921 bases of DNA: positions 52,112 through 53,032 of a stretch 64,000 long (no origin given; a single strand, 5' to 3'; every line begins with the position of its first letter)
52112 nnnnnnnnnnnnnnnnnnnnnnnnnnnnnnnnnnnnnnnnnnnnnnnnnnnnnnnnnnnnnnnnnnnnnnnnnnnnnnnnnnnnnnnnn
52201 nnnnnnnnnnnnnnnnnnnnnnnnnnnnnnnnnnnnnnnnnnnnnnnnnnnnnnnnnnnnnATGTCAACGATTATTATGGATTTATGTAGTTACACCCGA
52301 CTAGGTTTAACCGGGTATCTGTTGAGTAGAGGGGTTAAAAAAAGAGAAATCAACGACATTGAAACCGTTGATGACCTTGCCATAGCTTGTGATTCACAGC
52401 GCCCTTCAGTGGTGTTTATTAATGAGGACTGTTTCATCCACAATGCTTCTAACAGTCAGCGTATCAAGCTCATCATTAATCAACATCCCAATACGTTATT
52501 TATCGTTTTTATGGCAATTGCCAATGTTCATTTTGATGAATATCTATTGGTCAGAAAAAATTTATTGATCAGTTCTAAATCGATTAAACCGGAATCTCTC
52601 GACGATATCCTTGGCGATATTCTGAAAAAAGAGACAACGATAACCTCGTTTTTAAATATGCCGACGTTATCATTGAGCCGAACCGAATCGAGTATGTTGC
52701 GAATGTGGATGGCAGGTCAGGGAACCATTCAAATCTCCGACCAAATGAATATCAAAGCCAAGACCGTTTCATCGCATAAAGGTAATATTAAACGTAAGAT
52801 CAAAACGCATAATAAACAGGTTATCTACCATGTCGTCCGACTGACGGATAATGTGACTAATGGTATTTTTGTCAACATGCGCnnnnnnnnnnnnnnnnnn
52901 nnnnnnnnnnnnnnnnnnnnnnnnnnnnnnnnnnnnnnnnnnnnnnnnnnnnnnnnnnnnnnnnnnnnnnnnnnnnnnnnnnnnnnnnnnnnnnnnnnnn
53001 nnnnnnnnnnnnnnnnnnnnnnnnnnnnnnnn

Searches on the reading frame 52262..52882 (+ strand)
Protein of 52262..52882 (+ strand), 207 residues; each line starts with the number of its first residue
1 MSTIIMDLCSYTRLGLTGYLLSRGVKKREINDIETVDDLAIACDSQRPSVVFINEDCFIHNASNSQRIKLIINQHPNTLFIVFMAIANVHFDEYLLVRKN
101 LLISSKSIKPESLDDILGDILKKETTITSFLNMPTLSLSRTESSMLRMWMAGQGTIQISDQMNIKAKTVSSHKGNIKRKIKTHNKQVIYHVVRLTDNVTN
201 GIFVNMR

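Call 24: find_related_loci(query=window:52262-52882:+, collection=genome_contigs, flank=2000)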
Query window:52262-52882:+ (207 aa) in genome_contigs; peptide patterns used: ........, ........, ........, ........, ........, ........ (x = any residue, [..] = any of these).
306 stretches matched a pattern; 235 encode a relative of the query (tblastn E <= 1e-3); the best 80 are kept; 80 distinct loci.
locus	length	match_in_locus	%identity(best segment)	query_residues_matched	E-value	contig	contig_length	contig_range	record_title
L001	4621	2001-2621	97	1-207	3e-135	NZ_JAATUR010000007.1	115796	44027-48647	Escherichia coli strain SCPM-O-B-8794 7length=115796, whole genome shotgun sequence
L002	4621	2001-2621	97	1-207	6e-135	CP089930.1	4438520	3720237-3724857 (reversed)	Escherichia coli strain E69 chromosome, complete genome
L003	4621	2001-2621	96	1-207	2e-134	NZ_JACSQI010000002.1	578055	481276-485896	Escherichia whittamii strain Sa2BVA5 NODE_2_length_578055_cov_7.746463, whole genome shotgun sequence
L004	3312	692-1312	97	1-207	6e-137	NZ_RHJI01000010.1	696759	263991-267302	Escherichia sp. E1V33 1V33_10_consensus, whole genome shotgun sequence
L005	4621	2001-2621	92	1-207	3e-129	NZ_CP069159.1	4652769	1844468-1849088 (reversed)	Citrobacter sp. R56 chromosome, complete genome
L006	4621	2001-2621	91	1-207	2e-127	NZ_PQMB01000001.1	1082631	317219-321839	Citrobacter amalonaticus strain S646 scaffold1.1, whole genome shotgun sequence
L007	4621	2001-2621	90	1-207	9e-127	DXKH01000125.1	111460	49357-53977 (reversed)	MAG TPA_asm: Citrobacter sp. isolate HRGM_Genome_0066 HRGM_Genome_0066_125, whole genome shotgun sequence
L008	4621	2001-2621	90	1-207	1e-126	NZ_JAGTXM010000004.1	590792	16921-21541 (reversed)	Citrobacter amalonaticus strain ku-bf3 scaffold_3, whole genome shotgun sequence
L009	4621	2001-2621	89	1-207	2e-125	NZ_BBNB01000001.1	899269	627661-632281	Citrobacter sedlakii NBRC 105722, whole genome shotgun sequence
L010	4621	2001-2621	92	1-207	2e-129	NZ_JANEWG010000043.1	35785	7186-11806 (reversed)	Citrobacter sp. Awk 4 510132-22-43, whole genome shotgun sequence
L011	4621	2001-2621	88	1-207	5e-124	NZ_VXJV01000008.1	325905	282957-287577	Salmonella enterica subsp. diarizonae strain CCUG 30040T contig_0000008, whole genome shotgun sequence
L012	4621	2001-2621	89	1-207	3e-123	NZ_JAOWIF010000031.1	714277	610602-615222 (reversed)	Citrobacter sp. Cu233 222, whole genome shotgun sequence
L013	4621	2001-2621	88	1-207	3e-123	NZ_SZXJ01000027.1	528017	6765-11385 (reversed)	Citrobacter sp. wls619 contig15, whole genome shotgun sequence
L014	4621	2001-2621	87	1-207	4e-122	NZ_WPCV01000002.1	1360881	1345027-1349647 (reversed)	Citrobacter sp. On2M On2M_2, whole genome shotgun sequence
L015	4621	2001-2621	87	1-207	7e-122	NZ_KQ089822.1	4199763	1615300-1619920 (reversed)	Citrobacter sp. MGH106 aetzL-supercont1.1, whole genome shotgun sequence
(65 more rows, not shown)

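Call 45: find_homologous_proteins(query=window:52262-52882:+, max_evalue=1e-20)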
Query window:52262-52882:+ (207 aa): 1578 proteins with E <= 1e-20 among 1746 candidates; the best 120 are listed.
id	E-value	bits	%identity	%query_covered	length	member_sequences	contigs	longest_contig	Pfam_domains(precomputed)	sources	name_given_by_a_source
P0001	3.0e-128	443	100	100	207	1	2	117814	PF00196.26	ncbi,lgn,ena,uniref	ncbi:transcriptional regulator RcsA [Escherichia coli]|uniref:transcriptional regulator RcsA n=1 Tax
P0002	4.1e-128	443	99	100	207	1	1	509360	PF00196.26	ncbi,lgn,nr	ncbi:transcriptional regulator RcsA [Escherichia coli]|nr:transcriptional regulator RcsA [Escherichi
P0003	4.1e-128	443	99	100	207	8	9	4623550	PF00196.26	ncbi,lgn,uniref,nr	ncbi:TPA: transcriptional regulator RcsA [Escherichia coli]|uniref:transcriptional regulator RcsA n=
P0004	4.2e-128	443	99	100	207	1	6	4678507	PF00196.26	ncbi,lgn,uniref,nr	ncbi:transcriptional regulator RcsA [Escherichia coli]|uniref:transcriptional regulator RcsA n=1 Tax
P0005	4.3e-128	443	99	100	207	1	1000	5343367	PF00196.26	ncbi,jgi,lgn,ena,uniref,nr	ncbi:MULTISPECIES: transcriptional regulator RcsA [Enterobacteriaceae]|jgi:LuxR family transcription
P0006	4.7e-128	442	99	100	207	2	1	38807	PF00196.26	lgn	-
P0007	5.2e-128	442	99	100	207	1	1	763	PF00196.26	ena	-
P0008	5.4e-128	442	100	100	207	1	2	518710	PF00196.26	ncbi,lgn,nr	ncbi:transcriptional regulator RcsA [Escherichia coli]|nr:transcriptional regulator RcsA [Escherichi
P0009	5.6e-128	442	100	100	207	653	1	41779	PF00196.26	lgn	-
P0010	5.7e-128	442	99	100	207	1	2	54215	PF00196.26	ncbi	ncbi:transcriptional regulator RcsA [Escherichia coli]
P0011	5.8e-128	442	99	100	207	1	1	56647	PF00196.26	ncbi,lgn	ncbi:TPA: transcriptional regulator RcsA [Escherichia coli]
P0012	5.9e-128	442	99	100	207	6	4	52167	PF00196.26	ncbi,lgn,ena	ncbi:TPA: transcriptional regulator RcsA [Escherichia coli]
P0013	5.9e-128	442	99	100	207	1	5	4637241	PF00196.26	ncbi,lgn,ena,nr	ncbi:TPA: transcriptional regulator RcsA [Escherichia coli]|nr:transcriptional regulator RcsA [Esche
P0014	5.9e-128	442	99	100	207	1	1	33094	PF00196.26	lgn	-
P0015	6.2e-128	442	99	100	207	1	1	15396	PF00196.26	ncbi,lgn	ncbi:TPA: transcriptional regulator RcsA [Escherichia coli]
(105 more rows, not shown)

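Call 51: search_protein_representatives(protein=window:52262-52882:+)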
Query: 207 residues. Proteins with E-value up to 0.001 (for the whole library): 100; up to 1e-10: 63; up to 1e-30: 26. The best 100 are listed.
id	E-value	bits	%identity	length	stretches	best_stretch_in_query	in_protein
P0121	8.7e-127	436.6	98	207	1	1-207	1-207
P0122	7.0e-85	300.0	94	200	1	54-207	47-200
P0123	1.8e-78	279.1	63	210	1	1-207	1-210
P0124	9.2e-76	270.2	98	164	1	76-207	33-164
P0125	5.5e-64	231.8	85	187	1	1-128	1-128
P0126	4.9e-60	219.0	83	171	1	1-134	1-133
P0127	1.4e-59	217.5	98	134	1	98-204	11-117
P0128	3.9e-54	199.7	49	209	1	2-207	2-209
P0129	3.0e-51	190.3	45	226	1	1-205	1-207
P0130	1.3e-50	188.2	100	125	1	116-207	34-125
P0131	1.7e-49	184.6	44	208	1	1-205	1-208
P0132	1.9e-46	174.7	43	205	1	1-203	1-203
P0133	2.1e-46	174.5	75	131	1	14-125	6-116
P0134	9.3e-45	169.2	43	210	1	1-202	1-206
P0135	6.8e-40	153.3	41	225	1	1-204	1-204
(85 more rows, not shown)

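Call 52: find_encoding_contigs(protein=P0123, flank=1500, max_places=4)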
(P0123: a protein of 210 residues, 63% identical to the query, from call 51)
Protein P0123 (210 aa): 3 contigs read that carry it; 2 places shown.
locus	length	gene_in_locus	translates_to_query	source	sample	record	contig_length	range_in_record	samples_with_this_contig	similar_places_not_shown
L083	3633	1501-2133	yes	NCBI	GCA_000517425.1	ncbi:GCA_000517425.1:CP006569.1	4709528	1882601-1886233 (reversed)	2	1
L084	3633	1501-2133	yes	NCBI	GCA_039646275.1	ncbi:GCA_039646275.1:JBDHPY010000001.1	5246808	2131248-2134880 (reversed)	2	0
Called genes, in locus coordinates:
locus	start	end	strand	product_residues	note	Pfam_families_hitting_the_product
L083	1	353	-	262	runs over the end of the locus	PF02358:Trehalose_PPase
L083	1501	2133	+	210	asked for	PF00196:GerE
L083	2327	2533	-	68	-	PF10781:DSRB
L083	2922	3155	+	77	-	PF10733:DUF2525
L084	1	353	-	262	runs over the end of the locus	PF02358:Trehalose_PPase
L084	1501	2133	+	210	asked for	PF00196:GerE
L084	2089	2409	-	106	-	-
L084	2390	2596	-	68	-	PF10781:DSRB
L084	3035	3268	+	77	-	PF10733:DUF2525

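Call 53: find_encoding_contigs(protein=P0128, flank=1500, max_places=4)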
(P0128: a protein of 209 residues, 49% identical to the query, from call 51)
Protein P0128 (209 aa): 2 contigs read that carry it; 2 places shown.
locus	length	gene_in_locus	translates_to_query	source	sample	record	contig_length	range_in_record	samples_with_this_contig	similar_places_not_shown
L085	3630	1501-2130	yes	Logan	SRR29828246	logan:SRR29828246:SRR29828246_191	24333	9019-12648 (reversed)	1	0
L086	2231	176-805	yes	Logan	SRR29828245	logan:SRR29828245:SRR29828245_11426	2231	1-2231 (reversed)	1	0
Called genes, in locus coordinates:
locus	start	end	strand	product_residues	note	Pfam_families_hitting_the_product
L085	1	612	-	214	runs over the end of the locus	PF01810:LysE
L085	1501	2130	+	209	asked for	PF00196:GerE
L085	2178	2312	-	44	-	-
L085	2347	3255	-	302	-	PF05661:DUF808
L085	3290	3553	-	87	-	-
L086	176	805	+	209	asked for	PF00196:GerE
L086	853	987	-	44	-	-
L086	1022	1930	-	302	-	PF05661:DUF808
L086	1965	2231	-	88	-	?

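Call 54: find_encoding_contigs(protein=P0129, flank=1500, max_places=3)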
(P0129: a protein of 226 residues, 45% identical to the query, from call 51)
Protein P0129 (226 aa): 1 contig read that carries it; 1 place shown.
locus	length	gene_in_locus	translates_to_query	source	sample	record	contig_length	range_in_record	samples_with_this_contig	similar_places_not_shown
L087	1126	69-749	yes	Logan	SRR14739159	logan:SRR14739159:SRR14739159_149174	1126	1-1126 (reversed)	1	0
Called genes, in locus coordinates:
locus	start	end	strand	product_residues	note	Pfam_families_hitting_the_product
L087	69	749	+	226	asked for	PF00196:GerE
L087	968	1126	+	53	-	?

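Call 55: find_encoding_contigs(protein=P0131, flank=1500, max_places=3)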
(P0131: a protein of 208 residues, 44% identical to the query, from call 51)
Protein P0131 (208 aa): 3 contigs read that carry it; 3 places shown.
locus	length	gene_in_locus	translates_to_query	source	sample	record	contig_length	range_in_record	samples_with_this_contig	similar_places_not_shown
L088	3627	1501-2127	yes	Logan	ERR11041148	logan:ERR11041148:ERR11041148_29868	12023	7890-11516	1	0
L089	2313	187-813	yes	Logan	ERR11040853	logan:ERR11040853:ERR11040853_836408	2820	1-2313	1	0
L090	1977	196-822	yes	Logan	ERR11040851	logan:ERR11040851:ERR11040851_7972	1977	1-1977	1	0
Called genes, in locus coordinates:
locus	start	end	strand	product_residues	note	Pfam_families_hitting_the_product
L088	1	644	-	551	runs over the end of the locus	PF04349:MdoG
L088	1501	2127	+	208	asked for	PF00196:GerE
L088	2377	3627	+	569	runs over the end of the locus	PF02203:TarH, PF00672:HAMP, PF00015:MCPsignal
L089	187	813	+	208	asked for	PF00196:GerE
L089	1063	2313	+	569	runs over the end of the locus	PF02203:TarH, PF00672:HAMP, PF00015:MCPsignal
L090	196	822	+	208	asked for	PF00196:GerE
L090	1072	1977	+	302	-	?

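Call 56: find_encoding_contigs(protein=P0132, flank=1500, max_places=3)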
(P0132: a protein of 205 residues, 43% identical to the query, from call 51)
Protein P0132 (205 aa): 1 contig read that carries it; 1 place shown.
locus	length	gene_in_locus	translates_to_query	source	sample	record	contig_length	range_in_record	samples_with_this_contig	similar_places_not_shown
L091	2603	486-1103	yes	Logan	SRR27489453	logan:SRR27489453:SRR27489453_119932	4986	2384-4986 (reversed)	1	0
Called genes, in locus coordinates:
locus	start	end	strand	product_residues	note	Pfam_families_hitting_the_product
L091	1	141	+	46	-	?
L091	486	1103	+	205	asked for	PF00196:GerE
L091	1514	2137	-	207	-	PF00665:rve (weak)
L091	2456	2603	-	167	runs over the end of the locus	PF15941:FidL_like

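Call 57: find_encoding_contigs(protein=P0134, flank=1500, max_places=3)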
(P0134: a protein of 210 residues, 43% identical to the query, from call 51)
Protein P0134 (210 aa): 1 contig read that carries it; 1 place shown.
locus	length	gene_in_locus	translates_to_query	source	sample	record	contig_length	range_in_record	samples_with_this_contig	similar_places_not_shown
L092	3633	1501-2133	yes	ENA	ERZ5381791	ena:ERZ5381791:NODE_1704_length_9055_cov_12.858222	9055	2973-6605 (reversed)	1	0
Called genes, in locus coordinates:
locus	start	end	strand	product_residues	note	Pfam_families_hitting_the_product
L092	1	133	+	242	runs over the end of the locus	PF00813:FliP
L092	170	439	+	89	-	PF01313:Bac_export_3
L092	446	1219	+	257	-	PF01311:Bac_export_1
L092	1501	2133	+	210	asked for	PF00196:GerE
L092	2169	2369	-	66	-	PF10781:DSRB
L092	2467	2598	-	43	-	-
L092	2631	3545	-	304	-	PF05661:DUF808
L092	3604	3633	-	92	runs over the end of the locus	-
